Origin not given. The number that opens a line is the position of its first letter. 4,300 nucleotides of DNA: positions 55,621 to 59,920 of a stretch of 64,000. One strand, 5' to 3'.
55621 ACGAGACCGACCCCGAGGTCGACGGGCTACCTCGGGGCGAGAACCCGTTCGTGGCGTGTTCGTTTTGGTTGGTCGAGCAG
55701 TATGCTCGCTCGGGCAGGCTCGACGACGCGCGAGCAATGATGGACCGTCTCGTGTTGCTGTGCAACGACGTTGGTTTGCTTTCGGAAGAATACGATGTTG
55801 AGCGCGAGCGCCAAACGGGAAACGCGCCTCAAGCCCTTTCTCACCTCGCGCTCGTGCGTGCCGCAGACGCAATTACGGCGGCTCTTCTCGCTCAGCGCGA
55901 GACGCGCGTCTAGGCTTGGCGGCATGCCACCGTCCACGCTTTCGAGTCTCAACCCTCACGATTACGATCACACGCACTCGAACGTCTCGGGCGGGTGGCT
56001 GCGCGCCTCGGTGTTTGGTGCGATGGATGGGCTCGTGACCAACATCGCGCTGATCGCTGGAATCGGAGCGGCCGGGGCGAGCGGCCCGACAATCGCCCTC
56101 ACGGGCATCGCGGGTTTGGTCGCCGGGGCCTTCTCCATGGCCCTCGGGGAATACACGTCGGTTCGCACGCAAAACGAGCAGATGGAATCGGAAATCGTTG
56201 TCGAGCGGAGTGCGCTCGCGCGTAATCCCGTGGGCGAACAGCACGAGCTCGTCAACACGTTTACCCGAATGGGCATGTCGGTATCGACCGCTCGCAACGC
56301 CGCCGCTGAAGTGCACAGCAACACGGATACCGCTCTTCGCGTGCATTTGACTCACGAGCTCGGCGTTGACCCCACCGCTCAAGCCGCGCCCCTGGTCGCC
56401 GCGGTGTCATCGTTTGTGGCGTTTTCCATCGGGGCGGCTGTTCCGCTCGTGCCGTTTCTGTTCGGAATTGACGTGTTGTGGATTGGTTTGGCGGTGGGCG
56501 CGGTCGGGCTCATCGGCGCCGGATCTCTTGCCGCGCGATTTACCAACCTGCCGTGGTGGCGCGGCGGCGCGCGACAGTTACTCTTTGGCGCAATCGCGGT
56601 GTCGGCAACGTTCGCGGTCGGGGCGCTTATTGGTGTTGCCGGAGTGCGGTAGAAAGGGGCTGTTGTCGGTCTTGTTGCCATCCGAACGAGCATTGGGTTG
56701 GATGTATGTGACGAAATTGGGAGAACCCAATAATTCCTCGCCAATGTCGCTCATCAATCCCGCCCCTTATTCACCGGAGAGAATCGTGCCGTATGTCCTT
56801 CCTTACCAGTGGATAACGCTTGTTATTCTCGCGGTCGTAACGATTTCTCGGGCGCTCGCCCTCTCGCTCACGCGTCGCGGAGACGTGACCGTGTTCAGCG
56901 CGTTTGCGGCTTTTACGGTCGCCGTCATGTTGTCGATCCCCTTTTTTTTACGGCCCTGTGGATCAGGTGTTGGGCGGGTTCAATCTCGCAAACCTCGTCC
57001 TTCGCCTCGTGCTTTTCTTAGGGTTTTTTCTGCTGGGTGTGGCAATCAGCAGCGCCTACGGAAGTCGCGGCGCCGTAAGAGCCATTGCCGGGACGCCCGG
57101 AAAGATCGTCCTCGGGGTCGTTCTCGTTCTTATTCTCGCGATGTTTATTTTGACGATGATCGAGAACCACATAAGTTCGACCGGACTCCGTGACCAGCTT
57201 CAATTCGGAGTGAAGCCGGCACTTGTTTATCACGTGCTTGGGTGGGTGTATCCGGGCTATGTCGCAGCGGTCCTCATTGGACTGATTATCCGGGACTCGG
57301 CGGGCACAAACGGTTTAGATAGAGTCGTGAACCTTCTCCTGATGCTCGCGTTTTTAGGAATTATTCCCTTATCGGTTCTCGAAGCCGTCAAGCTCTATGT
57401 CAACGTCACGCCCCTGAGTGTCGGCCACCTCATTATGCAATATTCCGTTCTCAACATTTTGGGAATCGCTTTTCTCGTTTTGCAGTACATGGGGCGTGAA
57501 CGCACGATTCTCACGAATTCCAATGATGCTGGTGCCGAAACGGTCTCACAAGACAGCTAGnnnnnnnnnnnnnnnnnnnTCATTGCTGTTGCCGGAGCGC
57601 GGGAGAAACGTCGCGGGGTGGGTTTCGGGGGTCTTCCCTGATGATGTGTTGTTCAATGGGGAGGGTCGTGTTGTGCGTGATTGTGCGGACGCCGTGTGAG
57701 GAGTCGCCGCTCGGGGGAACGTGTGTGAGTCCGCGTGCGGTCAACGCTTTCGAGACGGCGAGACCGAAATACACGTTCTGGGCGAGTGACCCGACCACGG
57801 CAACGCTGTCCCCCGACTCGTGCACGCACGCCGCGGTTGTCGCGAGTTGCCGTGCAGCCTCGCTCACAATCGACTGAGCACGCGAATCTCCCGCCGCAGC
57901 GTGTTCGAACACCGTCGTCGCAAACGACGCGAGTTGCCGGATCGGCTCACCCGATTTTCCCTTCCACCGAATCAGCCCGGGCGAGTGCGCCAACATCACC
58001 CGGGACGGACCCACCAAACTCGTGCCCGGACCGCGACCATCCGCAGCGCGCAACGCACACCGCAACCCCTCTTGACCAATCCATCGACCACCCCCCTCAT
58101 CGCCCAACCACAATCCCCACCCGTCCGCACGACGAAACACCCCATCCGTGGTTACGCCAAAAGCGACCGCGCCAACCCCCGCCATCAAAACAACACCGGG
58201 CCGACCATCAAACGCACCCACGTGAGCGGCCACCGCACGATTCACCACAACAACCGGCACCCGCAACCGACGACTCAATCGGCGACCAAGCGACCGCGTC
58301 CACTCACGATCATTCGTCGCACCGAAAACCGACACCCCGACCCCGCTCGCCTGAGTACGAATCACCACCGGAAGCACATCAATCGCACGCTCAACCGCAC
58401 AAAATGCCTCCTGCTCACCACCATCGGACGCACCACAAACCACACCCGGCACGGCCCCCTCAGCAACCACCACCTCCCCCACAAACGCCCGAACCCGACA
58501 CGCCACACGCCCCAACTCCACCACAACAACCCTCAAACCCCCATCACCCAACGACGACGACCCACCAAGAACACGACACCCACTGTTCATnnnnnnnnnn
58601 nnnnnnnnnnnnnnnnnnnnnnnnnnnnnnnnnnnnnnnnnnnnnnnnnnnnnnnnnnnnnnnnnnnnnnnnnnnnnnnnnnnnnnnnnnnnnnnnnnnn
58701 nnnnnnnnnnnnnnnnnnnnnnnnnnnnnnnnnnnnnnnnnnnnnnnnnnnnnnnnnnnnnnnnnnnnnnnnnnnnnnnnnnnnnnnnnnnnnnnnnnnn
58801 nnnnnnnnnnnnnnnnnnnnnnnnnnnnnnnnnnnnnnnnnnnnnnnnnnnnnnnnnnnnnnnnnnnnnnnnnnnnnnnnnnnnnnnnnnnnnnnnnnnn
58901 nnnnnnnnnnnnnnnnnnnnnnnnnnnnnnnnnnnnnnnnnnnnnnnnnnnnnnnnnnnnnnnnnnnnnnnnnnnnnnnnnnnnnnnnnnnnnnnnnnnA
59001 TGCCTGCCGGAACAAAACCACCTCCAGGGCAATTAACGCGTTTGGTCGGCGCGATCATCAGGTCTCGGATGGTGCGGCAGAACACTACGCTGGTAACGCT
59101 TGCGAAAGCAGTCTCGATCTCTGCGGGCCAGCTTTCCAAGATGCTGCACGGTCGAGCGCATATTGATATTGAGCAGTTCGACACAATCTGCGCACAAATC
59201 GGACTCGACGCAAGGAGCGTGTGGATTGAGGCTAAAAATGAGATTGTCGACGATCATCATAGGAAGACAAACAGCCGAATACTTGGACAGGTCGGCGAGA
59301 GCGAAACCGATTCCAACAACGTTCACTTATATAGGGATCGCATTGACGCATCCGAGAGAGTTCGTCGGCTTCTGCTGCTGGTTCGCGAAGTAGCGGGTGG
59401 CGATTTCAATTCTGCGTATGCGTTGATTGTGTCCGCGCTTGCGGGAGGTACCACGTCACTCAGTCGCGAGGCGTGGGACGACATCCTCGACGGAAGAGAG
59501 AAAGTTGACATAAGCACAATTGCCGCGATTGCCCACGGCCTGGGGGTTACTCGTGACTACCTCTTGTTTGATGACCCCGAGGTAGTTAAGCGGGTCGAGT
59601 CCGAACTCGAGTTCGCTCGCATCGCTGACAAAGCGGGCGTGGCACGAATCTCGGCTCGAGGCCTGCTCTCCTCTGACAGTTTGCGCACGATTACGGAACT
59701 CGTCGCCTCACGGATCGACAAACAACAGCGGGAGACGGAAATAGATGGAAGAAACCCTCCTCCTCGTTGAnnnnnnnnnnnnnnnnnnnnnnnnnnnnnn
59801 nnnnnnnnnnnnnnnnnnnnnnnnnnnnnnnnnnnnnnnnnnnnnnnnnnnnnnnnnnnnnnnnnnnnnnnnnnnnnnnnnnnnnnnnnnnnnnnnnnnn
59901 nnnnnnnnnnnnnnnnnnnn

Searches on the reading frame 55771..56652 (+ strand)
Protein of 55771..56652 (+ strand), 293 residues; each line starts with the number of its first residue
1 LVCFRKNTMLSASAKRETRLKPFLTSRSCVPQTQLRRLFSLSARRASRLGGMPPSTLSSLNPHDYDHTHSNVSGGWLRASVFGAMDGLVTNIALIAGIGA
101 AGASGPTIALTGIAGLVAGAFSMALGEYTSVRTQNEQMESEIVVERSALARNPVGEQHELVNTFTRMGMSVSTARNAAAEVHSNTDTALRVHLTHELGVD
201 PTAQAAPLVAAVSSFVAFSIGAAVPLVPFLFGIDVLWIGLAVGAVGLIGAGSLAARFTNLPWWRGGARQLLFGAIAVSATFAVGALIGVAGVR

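Call 4: search_protein_families(library=pfam, proteins=[window:55771-56652:+], max_evalue=0.01)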
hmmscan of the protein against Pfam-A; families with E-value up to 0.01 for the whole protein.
window:55771-56652:+ (293 aa): 1 family
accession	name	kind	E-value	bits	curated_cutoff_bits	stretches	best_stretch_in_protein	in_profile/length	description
PF01988.24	VIT1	-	3.4e-59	200.7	28.1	1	77-284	1-213/214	VIT family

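Call 26: find_related_loci(query=window:55921-56652:+, collection=metagenome_contigs, flank=10000)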
Query window:55921-56652:+ (243 aa) in metagenome_contigs; peptide patterns used: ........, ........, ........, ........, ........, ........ (x = any residue, [..] = any of these).
426 stretches matched a pattern; 311 encode a relative of the query (tblastn E <= 1e-3); the best 80 are kept; 80 distinct loci.
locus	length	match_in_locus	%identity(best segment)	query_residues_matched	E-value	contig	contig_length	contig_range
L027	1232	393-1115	84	2-242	2e-138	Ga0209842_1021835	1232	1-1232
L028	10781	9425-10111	70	11-239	8e-103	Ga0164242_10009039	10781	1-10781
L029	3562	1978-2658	68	5-231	1e-103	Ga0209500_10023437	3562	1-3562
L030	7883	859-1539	68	5-231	3e-102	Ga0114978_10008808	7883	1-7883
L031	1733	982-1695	62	2-239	1e-103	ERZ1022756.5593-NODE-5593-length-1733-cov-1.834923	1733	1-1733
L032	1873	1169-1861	65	11-241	8e-103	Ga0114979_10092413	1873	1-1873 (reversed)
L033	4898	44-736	65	11-241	4e-96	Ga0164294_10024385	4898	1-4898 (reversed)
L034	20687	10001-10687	70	11-239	1e-95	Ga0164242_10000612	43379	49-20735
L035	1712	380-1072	65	11-241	3e-101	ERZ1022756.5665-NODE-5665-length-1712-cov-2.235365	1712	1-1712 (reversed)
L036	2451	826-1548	67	2-242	6e-97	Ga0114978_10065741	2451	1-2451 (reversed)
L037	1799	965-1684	62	2-241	7e-99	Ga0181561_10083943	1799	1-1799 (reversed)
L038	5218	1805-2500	66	8-239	3e-92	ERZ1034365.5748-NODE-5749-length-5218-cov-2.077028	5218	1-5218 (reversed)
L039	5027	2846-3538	63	12-242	5e-92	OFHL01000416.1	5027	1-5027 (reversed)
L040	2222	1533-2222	62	8-237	6e-96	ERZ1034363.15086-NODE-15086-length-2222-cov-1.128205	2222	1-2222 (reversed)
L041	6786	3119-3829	65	3-239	9e-91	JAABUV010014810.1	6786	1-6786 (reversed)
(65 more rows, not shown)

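Call 75: search_protein_families(library=pfam, proteins=[L034:5686-9948:+, L034:6709-8757:-, L034:10701-11834:-, L034:10614-12011:+, L034:12087-13949:+, L034:12789-13907:-, L034:14102-14986:+, L034:15196-16479:+], max_evalue=0.00001)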
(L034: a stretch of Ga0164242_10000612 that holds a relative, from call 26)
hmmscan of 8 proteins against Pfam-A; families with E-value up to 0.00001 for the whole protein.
L034:5686-9948:+ (1420 aa): 2 families
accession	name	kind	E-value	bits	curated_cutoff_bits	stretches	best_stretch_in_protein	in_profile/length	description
PF00723.27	Glyco_hydro_15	-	1.2e-69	235.7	22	1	1028-1392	3-426/427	Glycosyl hydrolases family 15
PF19291.4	TREH_N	-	9.3e-19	68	23.1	1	809-974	9-168/211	Trehalase-like, N-terminal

L034:6709-8757:- (682 aa): 2 families
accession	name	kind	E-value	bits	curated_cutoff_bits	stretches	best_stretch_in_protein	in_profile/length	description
PF02781.21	G6PD_C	-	7.6e-74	248.9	27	1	402-677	3-283/296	Glucose-6-phosphate dehydrogenase, C-terminal domain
PF00479.28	G6PD_N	-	5.6e-34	118.8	22.1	1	233-398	1-183/183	Glucose-6-phosphate dehydrogenase, NAD binding domain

L034:10701-11834:- (377 aa): 0 families

L034:10614-12011:+ (465 aa): 0 families

L034:12087-13949:+ (620 aa): 3 families
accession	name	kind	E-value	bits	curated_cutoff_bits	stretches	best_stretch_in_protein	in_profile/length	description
PF00682.25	HMGL-like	-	6.2e-65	219.6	29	1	63-345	4-260/260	HMGL-like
PF22615.1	IPMS_D2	-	2.7e-31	108.1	27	1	362-435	1-66/66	Alpha-isopropylmalate synthase, post-catalytic domain-like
PF08502.15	LeuA_dimer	-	1.4e-13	51.4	24.9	1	464-602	1-130/131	LeuA allosteric (dimerisation) domain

L034:12789-13907:- (372 aa): 0 families

L034:14102-14986:+ (294 aa): 1 family
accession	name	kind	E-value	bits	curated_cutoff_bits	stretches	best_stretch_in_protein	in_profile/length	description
PF00459.30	Inositol_P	-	8.6e-47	160.3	27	1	30-292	2-266/271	Inositol monophosphatase family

L034:15196-16479:+ (427 aa): 1 family
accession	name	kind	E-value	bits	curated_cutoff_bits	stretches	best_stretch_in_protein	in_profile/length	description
PF01566.24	Nramp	-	4.4e-111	371.8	29.8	1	49-397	1-356/357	Natural resistance-associated macrophage protein-like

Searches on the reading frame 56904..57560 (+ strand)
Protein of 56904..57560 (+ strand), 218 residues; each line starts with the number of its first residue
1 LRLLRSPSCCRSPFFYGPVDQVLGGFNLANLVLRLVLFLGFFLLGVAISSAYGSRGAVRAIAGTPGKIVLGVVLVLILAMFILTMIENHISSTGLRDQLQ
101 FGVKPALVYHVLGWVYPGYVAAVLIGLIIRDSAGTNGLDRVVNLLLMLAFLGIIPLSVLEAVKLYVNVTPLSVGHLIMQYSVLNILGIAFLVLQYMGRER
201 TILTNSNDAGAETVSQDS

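Call 4: search_protein_families(library=pfam, proteins=[window:56904-57560:+], max_evalue=0.01)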
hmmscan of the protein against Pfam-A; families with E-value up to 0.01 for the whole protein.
window:56904-57560:+ (218 aa): 0 families

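Call 14: find_homologous_proteins(query=window:56904-57560:+)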
Query window:56904-57560:+ (218 aa): 2 proteins with E <= 0.001 among 1736 candidates.
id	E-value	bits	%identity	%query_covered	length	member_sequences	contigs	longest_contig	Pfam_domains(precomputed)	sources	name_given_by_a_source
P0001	1.1e-113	396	99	90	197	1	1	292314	-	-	-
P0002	3.2e-13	68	46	50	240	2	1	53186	-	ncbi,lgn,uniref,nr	ncbi:hypothetical protein AC792_13850 [Arthrobacter sp. RIT-PI-e]|uniref:hypothetical protein n=1 Ta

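Call 42: search_protein_families(library=pfam, proteins=[P0002], max_evalue=1)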
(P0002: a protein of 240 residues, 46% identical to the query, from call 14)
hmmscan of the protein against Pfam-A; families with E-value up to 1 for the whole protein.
P0002 (240 aa): 0 families

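Call 55: search_protein_families(library=ncbifam, proteins=[window:56952-57557:+, P0002], max_evalue=0.1)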
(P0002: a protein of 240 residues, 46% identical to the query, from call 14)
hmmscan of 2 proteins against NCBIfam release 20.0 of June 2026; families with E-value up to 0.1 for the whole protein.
window:56952-57557:+ (202 aa): 2 families
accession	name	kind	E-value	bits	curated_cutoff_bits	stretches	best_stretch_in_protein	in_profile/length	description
NF042915.1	MAB_1171c_fam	subfamily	0.0018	17.4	100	1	2-176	51-222/362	MAB_1171c family putative transporter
NF002129.0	PRK00965.1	equivalog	0.037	14.2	113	0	34-73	62-101/108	tetrahydromethanopterin S-methyltransferase subunit B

P0002 (240 aa): 0 families

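Call 61: search_protein_representatives(protein=window:56952-57557:+)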
Query: 202 residues. Proteins with E-value up to 0.001 (for the whole library): 56; up to 1e-10: 9; up to 1e-30: 1. The best 56 are listed.
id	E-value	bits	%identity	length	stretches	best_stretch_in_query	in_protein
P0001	2.1e-114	396.3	100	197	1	7-202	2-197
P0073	4.0e-30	121.5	40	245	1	1-184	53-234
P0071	7.3e-28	114.1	45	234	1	2-174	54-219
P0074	1.0e-23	100.6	79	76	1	131-200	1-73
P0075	6.9e-15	71.8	35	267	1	2-180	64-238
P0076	1.6e-14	70.6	40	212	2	2-92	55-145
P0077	3.6e-13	66.2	38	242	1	2-177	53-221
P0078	9.1e-12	61.6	44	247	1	3-138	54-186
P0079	4.5e-11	59.3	30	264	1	2-182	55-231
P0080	2.4e-10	56.9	33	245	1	2-187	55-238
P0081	1.2e-09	54.7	38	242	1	4-144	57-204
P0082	6.5e-09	52.3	30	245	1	3-175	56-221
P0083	7.6e-09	52.1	37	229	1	2-115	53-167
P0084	1.4e-08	51.2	37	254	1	2-174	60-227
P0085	1.9e-08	50.8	37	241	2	3-136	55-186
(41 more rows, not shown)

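Call 62: find_encoding_contigs(protein=P0073, flank=8000, max_places=3)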
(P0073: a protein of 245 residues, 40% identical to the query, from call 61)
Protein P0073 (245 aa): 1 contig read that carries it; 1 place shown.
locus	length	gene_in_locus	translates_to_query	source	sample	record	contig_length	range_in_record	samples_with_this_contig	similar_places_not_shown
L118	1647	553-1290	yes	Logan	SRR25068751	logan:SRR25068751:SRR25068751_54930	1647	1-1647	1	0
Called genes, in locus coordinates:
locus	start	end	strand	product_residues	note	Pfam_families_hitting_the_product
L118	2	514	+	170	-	?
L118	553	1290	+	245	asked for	-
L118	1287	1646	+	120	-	?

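Call 78: search_protein_families(library=padloc, proteins=[window:56952-57557:+, P0071], max_evalue=0.01)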
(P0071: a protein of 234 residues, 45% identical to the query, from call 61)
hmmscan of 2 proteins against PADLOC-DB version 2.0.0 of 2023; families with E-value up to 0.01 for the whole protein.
window:56952-57557:+ (202 aa): 0 families

P0071 (234 aa): 0 families

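Call 79: find_encoding_contigs(protein=P0075, flank=6000, max_places=2)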
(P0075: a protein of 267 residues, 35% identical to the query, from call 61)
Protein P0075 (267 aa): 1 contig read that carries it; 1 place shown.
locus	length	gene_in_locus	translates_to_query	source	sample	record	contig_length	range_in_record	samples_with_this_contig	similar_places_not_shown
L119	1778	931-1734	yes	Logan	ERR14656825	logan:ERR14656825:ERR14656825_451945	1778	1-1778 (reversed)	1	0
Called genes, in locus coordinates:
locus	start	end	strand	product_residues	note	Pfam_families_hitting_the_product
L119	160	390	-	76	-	PF13560:HTH_31, PF12844:HTH_19, PF01381:HTH_3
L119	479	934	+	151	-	PF13560:HTH_31 (weak), PF01381:HTH_3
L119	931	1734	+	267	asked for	-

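Call 80: find_encoding_contigs(protein=P0077, flank=6000, max_places=2)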
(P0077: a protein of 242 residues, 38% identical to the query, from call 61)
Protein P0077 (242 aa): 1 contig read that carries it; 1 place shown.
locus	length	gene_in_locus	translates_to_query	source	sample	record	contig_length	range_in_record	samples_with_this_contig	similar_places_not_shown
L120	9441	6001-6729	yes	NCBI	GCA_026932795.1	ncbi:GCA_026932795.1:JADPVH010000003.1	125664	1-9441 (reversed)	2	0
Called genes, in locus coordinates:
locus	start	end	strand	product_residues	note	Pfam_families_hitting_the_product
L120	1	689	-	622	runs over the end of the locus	PF01019:G_glu_transpept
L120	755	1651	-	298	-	PF12911:OppC_N, PF00528:BPD_transp_1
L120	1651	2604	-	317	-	PF19300:BPD_transp_1_N, PF00528:BPD_transp_1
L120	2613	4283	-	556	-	PF00496:SBP_bac_5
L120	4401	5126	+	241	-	PF06912:DUF1275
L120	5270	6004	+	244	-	-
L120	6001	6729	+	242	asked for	-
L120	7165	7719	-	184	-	-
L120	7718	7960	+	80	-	-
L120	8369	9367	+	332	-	PF00128:Alpha-amylase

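Call 86: find_related_loci(query=P0071, collection=genome_contigs, flank=6000)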
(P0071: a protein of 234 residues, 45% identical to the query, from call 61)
Query P0071 (234 aa) in genome_contigs; peptide patterns used: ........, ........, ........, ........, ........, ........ (x = any residue, [..] = any of these).
294 stretches matched a pattern, but none encodes a relative of the query by tblastn (E <= 1e-3).

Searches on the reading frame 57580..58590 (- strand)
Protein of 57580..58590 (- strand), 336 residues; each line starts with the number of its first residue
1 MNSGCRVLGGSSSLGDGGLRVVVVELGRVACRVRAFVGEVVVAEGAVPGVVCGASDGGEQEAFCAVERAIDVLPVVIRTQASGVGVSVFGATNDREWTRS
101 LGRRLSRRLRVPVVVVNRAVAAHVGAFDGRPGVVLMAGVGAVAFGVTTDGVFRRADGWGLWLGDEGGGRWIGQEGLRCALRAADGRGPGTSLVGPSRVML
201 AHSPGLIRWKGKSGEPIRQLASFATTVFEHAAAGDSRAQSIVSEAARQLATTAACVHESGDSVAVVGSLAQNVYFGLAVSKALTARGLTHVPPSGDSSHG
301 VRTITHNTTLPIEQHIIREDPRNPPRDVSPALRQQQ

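Call 4: search_protein_families(library=pfam, proteins=[window:57580-58590:-], max_evalue=0.01)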
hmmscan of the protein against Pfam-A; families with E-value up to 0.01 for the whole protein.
window:57580-58590:- (336 aa): 1 family
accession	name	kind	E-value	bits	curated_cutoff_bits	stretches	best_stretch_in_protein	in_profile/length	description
PF01869.26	BcrAD_BadFG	-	2.6e-17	63.7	31.5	1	59-274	37-235/271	BadF/BadG/BcrA/BcrD ATPase family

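Call 55: search_protein_families(library=ncbifam, proteins=[window:57580-58590:-], max_evalue=0.1)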
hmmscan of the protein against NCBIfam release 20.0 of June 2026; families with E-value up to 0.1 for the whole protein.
window:57580-58590:- (336 aa): 1 family
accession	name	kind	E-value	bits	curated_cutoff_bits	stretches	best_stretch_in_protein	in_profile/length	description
NF046058.1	NagK_SO3507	equivalog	2.2e-15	56.9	370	1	121-274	111-264/295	N-acetylglucosamine kinase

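Call 78: search_protein_families(library=padloc, proteins=[window:57580-58590:-], max_evalue=0.01)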
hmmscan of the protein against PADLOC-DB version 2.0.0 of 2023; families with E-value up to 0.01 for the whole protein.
window:57580-58590:- (336 aa): 0 families

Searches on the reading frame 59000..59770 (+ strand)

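Call 4: search_protein_families(library=pfam, proteins=[window:59000-59770:+], max_evalue=0.01)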
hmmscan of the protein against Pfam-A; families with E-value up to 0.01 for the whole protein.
window:59000-59770:+ (256 aa): 4 families
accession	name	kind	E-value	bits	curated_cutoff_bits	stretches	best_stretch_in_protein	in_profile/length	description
PF13560.12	HTH_31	-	1.3e-06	29.1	27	0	17-70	3-57/64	Helix-turn-helix domain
PF01381.28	HTH_3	-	6.7e-06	26.5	23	1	20-70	1-51/55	Helix-turn-helix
PF13443.12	HTH_26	-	1.7e-05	25.4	22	1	21-65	3-48/63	Cro/C1-type HTH DNA-binding domain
PF12844.13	HTH_19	-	0.0058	17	30.2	0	151-189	21-59/64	Helix-turn-helix domain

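Call 55: search_protein_families(library=ncbifam, proteins=[window:59000-59770:+], max_evalue=0.1)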
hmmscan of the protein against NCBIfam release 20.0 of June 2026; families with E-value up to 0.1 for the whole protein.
window:59000-59770:+ (256 aa): 4 families
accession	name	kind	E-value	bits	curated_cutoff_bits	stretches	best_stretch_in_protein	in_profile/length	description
NF041677.1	trans_regClgR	equivalog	3.2e-07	30.4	170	1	14-104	7-97/113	transcriptional regulator ClgR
NF041951.1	phage_RstR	subfamily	0.013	15.8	80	0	164-208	37-81/108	RstR family transcriptional repressor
TIGR02607.1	antidote_HigA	equivalog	0.065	13.1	47.7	0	17-57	8-49/81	HigA family addiction module antitoxin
NF041575.1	antitoxPezA_Strep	equivalog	0.09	12.7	290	0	16-68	2-54/158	type II toxin-antitoxin system antitoxin PezA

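Call 78: search_protein_families(library=padloc, proteins=[window:59000-59770:+], max_evalue=0.01)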
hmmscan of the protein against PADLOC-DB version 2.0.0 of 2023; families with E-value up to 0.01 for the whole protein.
window:59000-59770:+ (256 aa): 3 families
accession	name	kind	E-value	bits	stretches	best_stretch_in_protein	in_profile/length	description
PDLC04775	PDC-M69A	-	1.1e-08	33.6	1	15-103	7-90/113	-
PDLC02926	HTH_VI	-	0.0011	17.2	0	25-82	11-68/92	-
PDLC03665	Control_protein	-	0.0035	15.6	0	153-189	33-69/77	control protein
